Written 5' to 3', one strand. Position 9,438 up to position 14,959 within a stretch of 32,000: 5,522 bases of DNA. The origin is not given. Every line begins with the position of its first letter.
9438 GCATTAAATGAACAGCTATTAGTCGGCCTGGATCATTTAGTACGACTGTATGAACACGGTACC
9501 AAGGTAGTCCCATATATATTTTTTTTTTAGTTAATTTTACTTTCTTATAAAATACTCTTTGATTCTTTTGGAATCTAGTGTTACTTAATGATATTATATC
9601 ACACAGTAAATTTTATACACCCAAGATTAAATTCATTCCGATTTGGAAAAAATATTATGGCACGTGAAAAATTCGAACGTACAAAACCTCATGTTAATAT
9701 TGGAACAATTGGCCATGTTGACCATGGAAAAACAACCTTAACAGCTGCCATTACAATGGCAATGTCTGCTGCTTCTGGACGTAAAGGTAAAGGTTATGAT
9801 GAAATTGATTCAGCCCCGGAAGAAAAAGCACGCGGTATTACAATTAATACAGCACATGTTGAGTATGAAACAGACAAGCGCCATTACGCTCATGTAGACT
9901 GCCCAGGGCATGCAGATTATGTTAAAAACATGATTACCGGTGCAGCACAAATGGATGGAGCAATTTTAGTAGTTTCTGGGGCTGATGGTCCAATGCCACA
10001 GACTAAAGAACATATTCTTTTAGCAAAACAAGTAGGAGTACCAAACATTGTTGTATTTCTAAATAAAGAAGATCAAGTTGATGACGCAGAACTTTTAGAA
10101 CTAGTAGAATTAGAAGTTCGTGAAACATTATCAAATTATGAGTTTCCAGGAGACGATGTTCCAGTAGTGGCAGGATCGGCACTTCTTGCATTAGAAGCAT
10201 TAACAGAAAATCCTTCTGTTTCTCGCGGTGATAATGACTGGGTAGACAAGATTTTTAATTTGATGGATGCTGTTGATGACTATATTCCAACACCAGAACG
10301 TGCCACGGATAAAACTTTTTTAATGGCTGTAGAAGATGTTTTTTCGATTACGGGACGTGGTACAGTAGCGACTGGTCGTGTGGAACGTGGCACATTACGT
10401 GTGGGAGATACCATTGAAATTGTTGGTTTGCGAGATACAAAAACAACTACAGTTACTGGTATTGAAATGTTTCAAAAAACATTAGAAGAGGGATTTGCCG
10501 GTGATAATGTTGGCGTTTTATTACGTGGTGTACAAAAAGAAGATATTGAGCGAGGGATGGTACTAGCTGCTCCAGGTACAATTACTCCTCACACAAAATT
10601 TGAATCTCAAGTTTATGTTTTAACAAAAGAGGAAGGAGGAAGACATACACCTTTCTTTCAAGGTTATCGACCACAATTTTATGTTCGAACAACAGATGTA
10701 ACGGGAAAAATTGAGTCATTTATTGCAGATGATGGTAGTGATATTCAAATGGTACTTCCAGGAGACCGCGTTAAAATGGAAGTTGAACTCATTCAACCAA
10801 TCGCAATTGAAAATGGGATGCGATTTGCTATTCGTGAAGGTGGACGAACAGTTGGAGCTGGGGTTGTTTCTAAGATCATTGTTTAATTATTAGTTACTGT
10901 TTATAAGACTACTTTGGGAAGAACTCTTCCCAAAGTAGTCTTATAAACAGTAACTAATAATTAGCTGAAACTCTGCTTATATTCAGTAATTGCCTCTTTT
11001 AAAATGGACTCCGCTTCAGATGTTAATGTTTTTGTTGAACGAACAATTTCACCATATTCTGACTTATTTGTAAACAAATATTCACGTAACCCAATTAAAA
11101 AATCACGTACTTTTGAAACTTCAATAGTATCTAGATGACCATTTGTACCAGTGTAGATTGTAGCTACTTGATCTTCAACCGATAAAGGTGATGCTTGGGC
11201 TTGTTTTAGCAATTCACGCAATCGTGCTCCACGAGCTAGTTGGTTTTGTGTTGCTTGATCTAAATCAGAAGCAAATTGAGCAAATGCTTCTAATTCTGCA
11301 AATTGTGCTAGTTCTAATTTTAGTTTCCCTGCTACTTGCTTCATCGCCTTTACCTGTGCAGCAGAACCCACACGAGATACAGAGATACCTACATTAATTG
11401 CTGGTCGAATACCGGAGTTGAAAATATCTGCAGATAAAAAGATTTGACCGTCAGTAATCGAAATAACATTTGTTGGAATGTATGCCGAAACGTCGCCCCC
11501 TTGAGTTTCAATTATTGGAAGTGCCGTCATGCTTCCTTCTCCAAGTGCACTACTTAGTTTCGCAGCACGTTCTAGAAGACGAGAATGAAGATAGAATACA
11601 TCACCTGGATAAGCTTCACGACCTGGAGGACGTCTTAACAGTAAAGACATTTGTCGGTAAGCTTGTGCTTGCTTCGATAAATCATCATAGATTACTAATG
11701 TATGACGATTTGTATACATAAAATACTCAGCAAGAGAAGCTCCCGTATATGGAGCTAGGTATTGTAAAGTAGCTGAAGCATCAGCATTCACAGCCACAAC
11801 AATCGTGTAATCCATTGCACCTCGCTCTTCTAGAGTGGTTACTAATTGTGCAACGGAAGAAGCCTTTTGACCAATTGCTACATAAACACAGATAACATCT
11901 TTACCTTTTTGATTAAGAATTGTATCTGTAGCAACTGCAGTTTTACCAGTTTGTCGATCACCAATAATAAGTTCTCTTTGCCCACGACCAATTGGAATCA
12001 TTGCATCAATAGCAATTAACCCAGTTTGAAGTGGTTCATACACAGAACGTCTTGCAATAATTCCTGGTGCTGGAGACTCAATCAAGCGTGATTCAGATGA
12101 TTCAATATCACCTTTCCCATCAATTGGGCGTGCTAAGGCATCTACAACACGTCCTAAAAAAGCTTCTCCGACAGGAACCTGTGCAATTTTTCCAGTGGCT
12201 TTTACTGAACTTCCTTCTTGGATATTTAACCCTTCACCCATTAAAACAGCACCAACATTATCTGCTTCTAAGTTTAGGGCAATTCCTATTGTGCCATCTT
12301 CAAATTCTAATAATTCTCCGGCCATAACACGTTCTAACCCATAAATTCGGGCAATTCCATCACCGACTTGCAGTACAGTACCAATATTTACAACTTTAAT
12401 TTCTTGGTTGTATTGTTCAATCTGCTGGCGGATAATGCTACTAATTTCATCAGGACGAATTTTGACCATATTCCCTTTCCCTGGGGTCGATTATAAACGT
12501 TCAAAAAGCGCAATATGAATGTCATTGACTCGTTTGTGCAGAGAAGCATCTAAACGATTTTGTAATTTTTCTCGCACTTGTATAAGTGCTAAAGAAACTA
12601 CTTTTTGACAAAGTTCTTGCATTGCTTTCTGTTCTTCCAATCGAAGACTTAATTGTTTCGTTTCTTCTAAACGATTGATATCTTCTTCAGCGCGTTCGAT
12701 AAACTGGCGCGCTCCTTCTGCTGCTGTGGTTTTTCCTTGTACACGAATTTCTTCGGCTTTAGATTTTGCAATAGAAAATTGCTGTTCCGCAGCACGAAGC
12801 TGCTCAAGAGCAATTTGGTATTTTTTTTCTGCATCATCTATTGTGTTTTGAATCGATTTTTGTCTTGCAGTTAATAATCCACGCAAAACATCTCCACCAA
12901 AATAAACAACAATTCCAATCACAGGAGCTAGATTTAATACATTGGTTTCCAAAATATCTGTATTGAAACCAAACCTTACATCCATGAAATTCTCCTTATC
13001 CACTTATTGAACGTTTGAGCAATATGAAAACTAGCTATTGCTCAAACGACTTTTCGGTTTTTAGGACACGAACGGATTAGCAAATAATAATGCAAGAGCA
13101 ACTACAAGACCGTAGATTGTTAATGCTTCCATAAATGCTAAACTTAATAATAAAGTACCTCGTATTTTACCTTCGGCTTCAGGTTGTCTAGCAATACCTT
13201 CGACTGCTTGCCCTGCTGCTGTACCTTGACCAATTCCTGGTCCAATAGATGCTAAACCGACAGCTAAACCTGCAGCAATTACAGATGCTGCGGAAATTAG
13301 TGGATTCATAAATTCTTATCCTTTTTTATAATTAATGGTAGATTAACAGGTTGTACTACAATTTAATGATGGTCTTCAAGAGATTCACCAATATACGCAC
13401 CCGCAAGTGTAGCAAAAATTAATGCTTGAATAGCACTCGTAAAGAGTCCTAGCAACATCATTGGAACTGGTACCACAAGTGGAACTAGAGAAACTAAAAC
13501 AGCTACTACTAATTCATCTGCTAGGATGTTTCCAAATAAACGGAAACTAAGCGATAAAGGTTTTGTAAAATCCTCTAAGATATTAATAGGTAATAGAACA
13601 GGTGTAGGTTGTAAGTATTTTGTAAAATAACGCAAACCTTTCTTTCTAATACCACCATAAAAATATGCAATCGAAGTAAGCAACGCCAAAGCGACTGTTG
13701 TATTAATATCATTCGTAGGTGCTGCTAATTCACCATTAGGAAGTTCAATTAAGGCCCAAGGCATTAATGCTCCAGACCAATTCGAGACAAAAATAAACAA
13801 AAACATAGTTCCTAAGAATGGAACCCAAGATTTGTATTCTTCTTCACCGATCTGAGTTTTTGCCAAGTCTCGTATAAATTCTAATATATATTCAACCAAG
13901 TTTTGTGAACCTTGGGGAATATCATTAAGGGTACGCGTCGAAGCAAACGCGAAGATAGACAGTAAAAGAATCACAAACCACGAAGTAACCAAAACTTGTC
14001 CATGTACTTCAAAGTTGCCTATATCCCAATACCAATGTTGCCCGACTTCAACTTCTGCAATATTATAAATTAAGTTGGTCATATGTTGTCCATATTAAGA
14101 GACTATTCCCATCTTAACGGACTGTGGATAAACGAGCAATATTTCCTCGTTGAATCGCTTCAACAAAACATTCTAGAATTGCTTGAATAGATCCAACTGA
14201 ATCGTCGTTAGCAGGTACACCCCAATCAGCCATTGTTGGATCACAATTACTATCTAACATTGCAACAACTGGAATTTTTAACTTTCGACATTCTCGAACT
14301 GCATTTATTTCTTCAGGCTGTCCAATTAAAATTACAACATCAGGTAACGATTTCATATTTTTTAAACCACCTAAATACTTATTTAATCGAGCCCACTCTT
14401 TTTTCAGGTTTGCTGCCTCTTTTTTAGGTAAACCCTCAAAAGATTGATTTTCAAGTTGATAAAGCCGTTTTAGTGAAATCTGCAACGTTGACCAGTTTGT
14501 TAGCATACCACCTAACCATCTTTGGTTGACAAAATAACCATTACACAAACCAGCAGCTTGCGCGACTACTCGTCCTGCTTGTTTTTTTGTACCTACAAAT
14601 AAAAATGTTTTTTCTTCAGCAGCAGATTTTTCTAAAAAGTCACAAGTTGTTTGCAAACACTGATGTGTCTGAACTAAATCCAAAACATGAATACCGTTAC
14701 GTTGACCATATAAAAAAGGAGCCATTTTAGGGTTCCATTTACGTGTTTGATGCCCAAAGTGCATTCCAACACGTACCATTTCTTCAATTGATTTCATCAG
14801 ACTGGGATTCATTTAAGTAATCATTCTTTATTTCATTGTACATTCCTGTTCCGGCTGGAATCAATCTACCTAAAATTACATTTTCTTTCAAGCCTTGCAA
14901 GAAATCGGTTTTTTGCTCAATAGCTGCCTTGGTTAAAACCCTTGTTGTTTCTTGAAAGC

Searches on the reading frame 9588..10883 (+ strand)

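Call 28: search_protein_families(library=ncbifam, proteins=[window:9588-10883:+], max_evalue=0.00001)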
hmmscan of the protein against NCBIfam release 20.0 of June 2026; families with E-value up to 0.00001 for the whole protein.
window:9588-10883:+ (432 aa): 34 families (the best 25 are shown)
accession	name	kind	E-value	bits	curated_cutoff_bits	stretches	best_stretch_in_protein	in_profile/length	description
TIGR00485.1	EF-Tu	equivalog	3.2e-223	740.6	522.4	1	24-431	1-393/394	elongation factor Tu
NF009372.0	PRK12735.1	subfamily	6.6e-217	719.9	479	1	24-431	1-395/396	elongation factor Tu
NF000766.0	PRK00049.1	subfamily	3.9e-215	714.1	449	1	24-431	1-395/396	elongation factor Tu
NF009373.0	PRK12736.1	subfamily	8.7e-210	696.4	452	1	24-431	1-393/394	elongation factor Tu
NF008969.0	PRK12317.1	subfamily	1.8e-76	257.4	502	1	31-430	3-421/426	elongation factor 1-alpha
TIGR00483.1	EF-1_alpha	equivalog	4.2e-64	216.6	540.1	1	31-430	3-422/427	translation elongation factor EF-1 subunit alpha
TIGR00475.1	selB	equivalog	2e-52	178.7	242.25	1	36-417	1-324/581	selenocysteine-specific translation elongation factor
TIGR03680.1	eif2g_arch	equivalog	2.2e-32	112.8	514.5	1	33-347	3-332/407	translation initiation factor IF-2 subunit gamma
NF003077.0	PRK04000.1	equivalog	1.1e-31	110.4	315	1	30-173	4-161/412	translation initiation factor IF-2 subunit gamma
TIGR01394.1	TypA_BipA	equivalog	6.3e-31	107.3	757.3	1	37-308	3-270/594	translational GTPase TypA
NF004035.0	PRK05506.1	subfamily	4.6e-30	104.5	715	1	35-343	24-338/632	bifunctional sulfate adenylyltransferase subunit 1/adenylylsulfate kinase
TIGR02034.1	CysN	subfamily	5.8e-29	101.4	336.1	1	73-348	55-319/406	sulfate adenylyltransferase, large subunit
NF003478.0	PRK05124.1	equivalog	4e-27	94.9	590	1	74-347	83-345/475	sulfate adenylyltransferase subunit CysN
NF012153.1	tet_protect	equivalog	2.9e-24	85.3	775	1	36-184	1-148/614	tetracycline resistance ribosomal protection protein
NF033148.1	tet_protect_M_W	exception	2e-22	79.3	1100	1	36-183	4-150/639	TetM/TetW/TetO/TetS family tetracycline resistance ribosomal protection protein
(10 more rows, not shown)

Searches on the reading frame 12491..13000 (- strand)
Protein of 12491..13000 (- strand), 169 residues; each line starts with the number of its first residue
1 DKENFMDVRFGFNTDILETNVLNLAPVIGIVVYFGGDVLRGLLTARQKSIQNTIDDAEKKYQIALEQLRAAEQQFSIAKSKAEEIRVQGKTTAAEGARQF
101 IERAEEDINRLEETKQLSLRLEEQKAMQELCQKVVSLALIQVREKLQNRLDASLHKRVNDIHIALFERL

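Call 28: search_protein_families(library=ncbifam, proteins=[window:12491-13000:-], max_evalue=0.00001)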
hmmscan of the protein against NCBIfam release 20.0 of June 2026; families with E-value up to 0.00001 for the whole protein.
window:12491-13000:- (169 aa): 11 families
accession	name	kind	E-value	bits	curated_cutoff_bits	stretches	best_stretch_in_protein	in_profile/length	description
NF005606.0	PRK07352.1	equivalog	1e-36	126.3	137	1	9-165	15-171/175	F0F1 ATP synthase subunit B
NF009992.0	PRK13461.1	equivalog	4.1e-13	49.2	127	1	17-159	8-150/159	F0F1 ATP synthase subunit B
TIGR01144.1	ATP_synt_b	equivalog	3.2e-10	40.1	65.5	1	39-158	20-139/147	F0F1 ATP synthase subunit B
NF004412.0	PRK05759.1-3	equivalog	1.2e-09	38.3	156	1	40-139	53-152/185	F0F1 ATP synthase subunit B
NF006292.0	PRK08475.1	equivalog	1.7e-09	37.5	166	1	13-136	25-147/171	F0F1 ATP synthase subunit B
NF011042.0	PRK14472.1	equivalog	3.9e-09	36.7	198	1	41-161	45-165/175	F0F1 ATP synthase subunit B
NF004411.0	PRK05759.1-2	equivalog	1.1e-07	32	131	1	38-158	28-148/156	F0F1 ATP synthase subunit B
NF011044.0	PRK14474.1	equivalog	5.9e-07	29.2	339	1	42-167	33-158/258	F0F1 ATP synthase subunit B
NF011043.0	PRK14473.1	equivalog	7.2e-07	29.3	168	1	10-164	4-158/164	F0F1 ATP synthase subunit B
TIGR03321.1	alt_F1F0_F0_B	exception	7.4e-07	29.2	224.7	1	38-163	30-154/246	alternate F1F0 ATPase, F0 subunit B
NF009991.0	PRK13460.1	equivalog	4.8e-06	26.7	183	1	27-154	29-156/173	F0F1 ATP synthase subunit B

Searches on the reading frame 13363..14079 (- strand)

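Call 28: search_protein_families(library=ncbifam, proteins=[window:13363-14079:-], max_evalue=0.00001)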
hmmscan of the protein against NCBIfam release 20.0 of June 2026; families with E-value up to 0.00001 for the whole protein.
window:13363-14079:- (238 aa): 13 families
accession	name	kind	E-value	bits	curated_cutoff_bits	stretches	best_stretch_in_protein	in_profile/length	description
NF004481.0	PRK05815.2-3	equivalog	4.5e-51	173.6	227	1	15-235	8-219/225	F0F1 ATP synthase subunit A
NF004486.0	PRK05815.3-4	equivalog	4.6e-46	157.3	272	1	29-235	28-224/224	F0F1 ATP synthase subunit A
NF004479.0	PRK05815.1-4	equivalog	2.3e-44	151.5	268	1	27-238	17-238/238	F0F1 ATP synthase subunit A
NF009955.0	PRK13421.1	equivalog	3.7e-44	150.9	302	1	18-237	12-220/231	F0F1 ATP synthase subunit A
TIGR01131.1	ATP_synt_6_or_A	equivalog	3.7e-43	148.1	102.6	1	29-233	14-226/227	F0F1 ATP synthase subunit A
TIGR03306.1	altF1_A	exception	2.6e-42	144.9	302.1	1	15-232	6-214/217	alternate F1F0 ATPase, F0 subunit A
NF009954.0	PRK13420.1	equivalog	4.5e-42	144.3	272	1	13-237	7-220/229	F0F1 ATP synthase subunit A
NF004484.0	PRK05815.3-2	equivalog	1.4e-38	133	234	1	16-226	8-216/226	F0F1 ATP synthase subunit A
NF009953.0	PRK13419.1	equivalog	6.6e-27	94.7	460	1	31-235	114-331/346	F0F1 ATP synthase subunit A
NF004482.0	PRK05815.2-4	equivalog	1.4e-26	93.7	225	1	33-238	36-252/252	F0F1 ATP synthase subunit A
NF004477.0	PRK05815.1-1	equivalog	1.7e-23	83.5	280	1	25-237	39-268/268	F0F1 ATP synthase subunit A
NF004485.0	PRK05815.3-3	equivalog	7.6e-20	71.4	249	1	26-198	26-194/281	F0F1 ATP synthase subunit A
NF004487.0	PRK05815.3-5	equivalog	1.2e-13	51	224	1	30-199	30-183/269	F0F1 ATP synthase subunit A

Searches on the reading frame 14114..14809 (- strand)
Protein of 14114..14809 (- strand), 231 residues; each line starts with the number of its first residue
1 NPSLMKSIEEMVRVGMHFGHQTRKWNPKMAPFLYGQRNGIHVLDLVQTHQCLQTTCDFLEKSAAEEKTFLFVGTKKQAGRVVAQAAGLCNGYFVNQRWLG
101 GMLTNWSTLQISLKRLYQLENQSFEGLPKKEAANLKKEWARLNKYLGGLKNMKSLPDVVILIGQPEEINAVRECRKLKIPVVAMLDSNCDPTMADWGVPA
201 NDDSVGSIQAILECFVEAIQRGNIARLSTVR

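Call 28: search_protein_families(library=ncbifam, proteins=[window:14114-14809:-], max_evalue=0.00001)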
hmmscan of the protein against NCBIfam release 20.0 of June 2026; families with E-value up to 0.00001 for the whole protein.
window:14114-14809:- (231 aa): 4 families
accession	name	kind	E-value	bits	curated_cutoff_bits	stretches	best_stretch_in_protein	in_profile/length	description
TIGR01011.1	rpsB_bact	equivalog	1.3e-81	273.2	76.3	1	7-222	3-222/225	30S ribosomal protein S2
NF008966.0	PRK12311.1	equivalog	1.3e-63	215.2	526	1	8-216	8-219/334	30S ribosomal protein S2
NF051451.1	30S_S2_sunset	exception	6.2e-59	200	710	1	9-227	7-230/382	30S ribosomal protein S2, sunset domain variant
TIGR01012.1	uS2_euk_arch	equivalog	1.6e-11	44.1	211.5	0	7-108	5-103/196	30S ribosomal protein S2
